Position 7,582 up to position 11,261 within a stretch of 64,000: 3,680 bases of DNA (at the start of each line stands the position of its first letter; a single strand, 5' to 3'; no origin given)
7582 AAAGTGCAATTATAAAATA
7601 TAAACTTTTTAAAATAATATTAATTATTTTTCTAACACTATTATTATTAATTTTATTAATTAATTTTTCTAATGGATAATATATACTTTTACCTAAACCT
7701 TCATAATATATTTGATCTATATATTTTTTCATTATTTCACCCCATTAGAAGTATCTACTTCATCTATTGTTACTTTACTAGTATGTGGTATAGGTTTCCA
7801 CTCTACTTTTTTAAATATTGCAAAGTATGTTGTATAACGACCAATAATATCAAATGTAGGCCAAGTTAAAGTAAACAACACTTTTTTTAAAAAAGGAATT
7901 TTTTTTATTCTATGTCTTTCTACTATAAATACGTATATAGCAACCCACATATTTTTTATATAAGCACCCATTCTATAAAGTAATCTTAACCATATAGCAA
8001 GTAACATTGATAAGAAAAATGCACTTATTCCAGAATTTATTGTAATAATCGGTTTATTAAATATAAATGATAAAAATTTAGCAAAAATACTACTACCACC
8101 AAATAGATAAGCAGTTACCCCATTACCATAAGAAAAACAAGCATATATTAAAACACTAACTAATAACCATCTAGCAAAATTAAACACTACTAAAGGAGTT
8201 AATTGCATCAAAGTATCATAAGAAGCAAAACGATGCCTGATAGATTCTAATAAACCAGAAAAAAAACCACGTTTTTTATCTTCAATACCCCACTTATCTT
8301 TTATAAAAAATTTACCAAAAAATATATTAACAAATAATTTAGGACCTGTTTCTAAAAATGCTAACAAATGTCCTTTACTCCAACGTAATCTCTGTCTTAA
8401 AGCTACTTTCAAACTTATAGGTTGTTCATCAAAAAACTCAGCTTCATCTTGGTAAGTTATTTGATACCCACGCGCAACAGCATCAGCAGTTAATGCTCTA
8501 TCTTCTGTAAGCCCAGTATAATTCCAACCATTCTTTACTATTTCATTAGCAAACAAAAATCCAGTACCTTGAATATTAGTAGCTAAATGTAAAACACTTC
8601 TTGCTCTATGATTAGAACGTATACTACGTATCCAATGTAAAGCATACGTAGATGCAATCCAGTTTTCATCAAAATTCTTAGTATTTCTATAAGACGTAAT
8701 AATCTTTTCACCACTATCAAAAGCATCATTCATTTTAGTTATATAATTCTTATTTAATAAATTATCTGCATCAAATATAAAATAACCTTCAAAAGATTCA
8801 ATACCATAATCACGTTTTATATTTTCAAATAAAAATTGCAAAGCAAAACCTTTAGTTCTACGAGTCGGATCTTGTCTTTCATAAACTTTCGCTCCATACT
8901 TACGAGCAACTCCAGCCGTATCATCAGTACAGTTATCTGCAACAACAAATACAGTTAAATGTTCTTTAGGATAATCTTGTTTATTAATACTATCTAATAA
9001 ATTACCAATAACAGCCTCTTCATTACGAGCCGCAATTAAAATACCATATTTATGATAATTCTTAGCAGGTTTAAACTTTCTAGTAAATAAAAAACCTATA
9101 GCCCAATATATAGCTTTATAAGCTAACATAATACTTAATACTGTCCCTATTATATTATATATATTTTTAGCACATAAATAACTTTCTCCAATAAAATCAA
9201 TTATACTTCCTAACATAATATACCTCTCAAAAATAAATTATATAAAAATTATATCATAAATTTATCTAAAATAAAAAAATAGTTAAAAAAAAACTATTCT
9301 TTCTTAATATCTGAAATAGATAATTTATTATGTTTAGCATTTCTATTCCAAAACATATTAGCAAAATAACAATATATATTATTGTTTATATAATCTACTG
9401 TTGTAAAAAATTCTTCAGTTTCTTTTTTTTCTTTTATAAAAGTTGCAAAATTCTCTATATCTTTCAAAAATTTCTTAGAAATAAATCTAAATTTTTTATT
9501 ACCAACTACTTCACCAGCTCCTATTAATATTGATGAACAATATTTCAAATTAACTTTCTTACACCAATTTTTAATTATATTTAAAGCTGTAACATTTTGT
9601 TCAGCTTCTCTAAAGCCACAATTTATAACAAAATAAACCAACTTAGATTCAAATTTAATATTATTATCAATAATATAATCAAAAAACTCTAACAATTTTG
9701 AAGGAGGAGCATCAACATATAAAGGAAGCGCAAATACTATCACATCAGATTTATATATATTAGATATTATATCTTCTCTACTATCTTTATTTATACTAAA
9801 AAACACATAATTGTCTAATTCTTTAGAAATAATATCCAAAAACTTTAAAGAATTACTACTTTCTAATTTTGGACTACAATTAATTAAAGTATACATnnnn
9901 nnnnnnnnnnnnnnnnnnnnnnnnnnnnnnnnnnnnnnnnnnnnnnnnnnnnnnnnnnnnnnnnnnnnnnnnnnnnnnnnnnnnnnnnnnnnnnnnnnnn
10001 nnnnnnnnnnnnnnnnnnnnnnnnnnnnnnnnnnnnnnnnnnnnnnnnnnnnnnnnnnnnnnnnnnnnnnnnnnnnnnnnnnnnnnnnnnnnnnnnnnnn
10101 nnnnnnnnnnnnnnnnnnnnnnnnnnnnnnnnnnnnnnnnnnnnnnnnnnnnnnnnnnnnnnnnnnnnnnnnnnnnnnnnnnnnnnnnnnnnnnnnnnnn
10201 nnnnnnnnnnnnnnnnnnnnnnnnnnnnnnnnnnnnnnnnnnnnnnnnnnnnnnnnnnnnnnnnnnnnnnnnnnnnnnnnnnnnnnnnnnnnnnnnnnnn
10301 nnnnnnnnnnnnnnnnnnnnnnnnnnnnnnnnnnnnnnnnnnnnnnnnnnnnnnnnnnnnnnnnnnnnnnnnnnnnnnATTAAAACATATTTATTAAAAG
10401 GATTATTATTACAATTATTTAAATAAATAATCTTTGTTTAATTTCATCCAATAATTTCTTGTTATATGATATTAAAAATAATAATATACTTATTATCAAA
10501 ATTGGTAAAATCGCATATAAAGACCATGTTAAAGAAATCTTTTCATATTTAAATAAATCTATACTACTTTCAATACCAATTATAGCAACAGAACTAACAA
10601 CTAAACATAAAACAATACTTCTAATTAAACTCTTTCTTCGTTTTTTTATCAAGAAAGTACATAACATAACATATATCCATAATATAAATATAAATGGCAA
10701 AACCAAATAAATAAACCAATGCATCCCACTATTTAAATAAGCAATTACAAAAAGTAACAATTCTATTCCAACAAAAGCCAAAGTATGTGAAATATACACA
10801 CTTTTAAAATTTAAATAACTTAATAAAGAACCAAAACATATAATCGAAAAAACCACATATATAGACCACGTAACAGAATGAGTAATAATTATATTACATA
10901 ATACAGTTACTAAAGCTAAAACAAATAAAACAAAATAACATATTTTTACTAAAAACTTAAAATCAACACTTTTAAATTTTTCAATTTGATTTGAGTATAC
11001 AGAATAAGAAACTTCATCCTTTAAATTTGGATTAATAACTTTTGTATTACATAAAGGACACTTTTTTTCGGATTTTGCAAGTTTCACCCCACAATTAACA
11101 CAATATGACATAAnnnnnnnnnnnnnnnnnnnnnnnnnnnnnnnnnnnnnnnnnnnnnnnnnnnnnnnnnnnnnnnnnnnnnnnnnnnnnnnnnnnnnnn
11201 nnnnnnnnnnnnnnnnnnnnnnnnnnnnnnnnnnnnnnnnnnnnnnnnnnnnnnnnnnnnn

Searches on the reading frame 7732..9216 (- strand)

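Call 11: search_protein_families(library=pfam, proteins=[window:7732-9216:-], max_evalue=0.01)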
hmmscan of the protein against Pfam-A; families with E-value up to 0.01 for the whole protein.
window:7732-9216:- (494 aa): 3 families
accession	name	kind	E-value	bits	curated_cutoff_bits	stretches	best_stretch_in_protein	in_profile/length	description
PF13641.12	Glyco_tranf_2_3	-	1.1e-22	81.6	27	1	57-282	3-230/230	Glycosyltransferase like family 2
PF13632.12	Glyco_trans_2_3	-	2.3e-12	47.6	27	1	147-357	4-190/198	Glycosyl transferase family group 2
PF00535.33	Glycos_transf_2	-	7.6e-12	45.9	23.3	1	59-228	2-165/168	Glycosyl transferase family 2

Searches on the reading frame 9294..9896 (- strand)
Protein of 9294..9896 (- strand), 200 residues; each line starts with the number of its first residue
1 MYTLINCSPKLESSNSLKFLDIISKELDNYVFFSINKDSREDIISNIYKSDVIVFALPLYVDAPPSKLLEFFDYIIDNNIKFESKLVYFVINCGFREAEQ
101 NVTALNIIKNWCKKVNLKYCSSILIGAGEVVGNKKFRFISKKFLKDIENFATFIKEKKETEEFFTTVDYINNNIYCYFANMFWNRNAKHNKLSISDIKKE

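Call 11: search_protein_families(library=pfam, proteins=[window:9294-9896:-], max_evalue=0.01)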
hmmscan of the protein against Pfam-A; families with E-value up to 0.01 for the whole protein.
window:9294-9896:- (200 aa): 2 families
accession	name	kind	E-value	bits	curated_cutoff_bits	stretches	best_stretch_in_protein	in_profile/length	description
PF03358.20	FMN_red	-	6.3e-05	23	24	1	35-94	56-116/152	NADPH-dependent FMN reductase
PF02525.22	Flavodoxin_2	-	0.00028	21.1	27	1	38-82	67-110/198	Flavodoxin-like fold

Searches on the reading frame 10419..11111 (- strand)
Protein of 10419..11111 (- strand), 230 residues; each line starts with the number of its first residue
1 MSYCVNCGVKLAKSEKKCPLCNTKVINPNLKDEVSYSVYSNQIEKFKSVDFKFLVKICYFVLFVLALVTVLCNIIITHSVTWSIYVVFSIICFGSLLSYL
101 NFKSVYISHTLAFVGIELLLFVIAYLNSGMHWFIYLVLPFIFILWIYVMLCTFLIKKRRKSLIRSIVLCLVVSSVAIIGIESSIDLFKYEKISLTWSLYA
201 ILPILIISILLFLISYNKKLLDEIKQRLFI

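Call 11: search_protein_families(library=pfam, proteins=[window:10419-11111:-], max_evalue=0.01)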
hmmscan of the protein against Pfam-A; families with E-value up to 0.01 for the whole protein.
window:10419-11111:- (230 aa): 3 families
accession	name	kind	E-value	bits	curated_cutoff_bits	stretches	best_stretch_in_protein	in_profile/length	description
PF19845.4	DUF6320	-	1.3e-08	35.3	29.9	1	51-229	11-185/186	Family of unknown function (DUF6320)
PF13240.11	Zn_Ribbon_1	-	0.0019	18.4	25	1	3-24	1-22/23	zinc-ribbon domain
PF13920.12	zf-C3HC4_3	-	0.0057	16.9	27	0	2-25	24-46/49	Zinc finger, C3HC4 type (RING finger)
